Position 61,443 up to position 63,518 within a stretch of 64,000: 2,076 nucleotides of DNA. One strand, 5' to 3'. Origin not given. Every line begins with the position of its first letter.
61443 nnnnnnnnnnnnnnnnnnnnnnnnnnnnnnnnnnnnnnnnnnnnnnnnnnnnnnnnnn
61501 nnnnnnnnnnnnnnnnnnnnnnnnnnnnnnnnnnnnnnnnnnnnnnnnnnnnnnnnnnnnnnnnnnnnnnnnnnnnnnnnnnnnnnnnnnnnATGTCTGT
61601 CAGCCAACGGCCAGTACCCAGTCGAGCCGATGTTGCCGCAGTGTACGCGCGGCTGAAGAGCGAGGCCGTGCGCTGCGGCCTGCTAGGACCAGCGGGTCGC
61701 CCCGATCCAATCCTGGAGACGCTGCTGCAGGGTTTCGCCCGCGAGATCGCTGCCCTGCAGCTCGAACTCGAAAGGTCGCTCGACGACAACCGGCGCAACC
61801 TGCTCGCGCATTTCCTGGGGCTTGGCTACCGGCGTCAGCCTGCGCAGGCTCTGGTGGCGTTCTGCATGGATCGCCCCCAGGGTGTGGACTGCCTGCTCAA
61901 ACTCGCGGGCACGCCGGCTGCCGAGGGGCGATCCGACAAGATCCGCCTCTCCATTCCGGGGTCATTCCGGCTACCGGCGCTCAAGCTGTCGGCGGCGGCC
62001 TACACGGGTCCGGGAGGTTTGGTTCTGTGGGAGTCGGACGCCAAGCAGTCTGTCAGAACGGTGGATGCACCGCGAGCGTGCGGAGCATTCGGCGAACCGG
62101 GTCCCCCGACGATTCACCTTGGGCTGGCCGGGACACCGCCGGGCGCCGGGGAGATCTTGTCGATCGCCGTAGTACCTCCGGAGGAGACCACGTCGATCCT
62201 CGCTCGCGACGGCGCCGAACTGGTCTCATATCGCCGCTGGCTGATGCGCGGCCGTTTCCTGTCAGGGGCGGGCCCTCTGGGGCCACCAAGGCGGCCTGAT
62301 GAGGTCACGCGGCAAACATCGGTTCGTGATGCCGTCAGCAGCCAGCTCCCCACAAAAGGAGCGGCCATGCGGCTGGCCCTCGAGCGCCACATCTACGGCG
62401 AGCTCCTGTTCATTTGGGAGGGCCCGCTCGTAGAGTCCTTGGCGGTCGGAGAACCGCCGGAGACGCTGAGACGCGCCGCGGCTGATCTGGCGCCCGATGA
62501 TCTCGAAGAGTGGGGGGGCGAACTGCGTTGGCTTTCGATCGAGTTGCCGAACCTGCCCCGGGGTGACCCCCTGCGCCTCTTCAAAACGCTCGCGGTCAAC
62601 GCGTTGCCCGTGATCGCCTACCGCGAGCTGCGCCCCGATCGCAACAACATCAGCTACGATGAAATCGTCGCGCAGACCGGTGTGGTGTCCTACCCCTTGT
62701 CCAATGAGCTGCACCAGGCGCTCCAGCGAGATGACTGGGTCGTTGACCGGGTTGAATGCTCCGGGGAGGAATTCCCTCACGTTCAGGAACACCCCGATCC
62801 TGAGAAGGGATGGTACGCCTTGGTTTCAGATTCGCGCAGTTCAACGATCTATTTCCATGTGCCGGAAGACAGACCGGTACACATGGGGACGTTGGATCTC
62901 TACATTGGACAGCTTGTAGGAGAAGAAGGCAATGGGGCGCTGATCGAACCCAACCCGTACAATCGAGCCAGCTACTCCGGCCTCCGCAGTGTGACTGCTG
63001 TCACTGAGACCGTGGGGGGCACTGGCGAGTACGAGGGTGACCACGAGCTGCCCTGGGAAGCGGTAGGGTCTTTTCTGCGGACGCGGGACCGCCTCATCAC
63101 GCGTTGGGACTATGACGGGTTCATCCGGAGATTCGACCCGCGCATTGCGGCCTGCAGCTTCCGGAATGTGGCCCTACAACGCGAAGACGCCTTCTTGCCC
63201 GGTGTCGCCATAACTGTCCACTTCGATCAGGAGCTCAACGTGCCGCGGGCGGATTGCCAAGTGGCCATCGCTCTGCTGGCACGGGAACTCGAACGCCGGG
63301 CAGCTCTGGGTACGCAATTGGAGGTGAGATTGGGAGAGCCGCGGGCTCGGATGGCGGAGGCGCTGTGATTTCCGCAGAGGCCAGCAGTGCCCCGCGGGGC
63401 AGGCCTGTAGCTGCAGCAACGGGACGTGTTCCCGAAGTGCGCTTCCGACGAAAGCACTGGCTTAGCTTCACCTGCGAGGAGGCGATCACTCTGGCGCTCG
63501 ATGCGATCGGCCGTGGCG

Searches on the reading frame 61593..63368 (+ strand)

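Call 9: search_protein_families(library=pfam, proteins=[window:61593-63368:+], max_evalue=0.001)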
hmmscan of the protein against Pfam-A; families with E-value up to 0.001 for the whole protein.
window:61593-63368:+ (591 aa): 0 families

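Call 76: search_protein_families(library=pfam, proteins=[window:61593-63368:+], max_evalue=0.1)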
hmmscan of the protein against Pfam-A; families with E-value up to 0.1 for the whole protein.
window:61593-63368:+ (591 aa): 2 families
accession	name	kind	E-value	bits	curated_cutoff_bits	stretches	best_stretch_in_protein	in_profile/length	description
PF05947.17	T6SS_TssF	-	0.064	12.2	25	0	35-94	40-99/608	Type VI secretion system, TssF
PF08521.16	2CSK_N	-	0.069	13.6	23.2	0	191-264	46-115/140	Two-component sensor kinase N-terminal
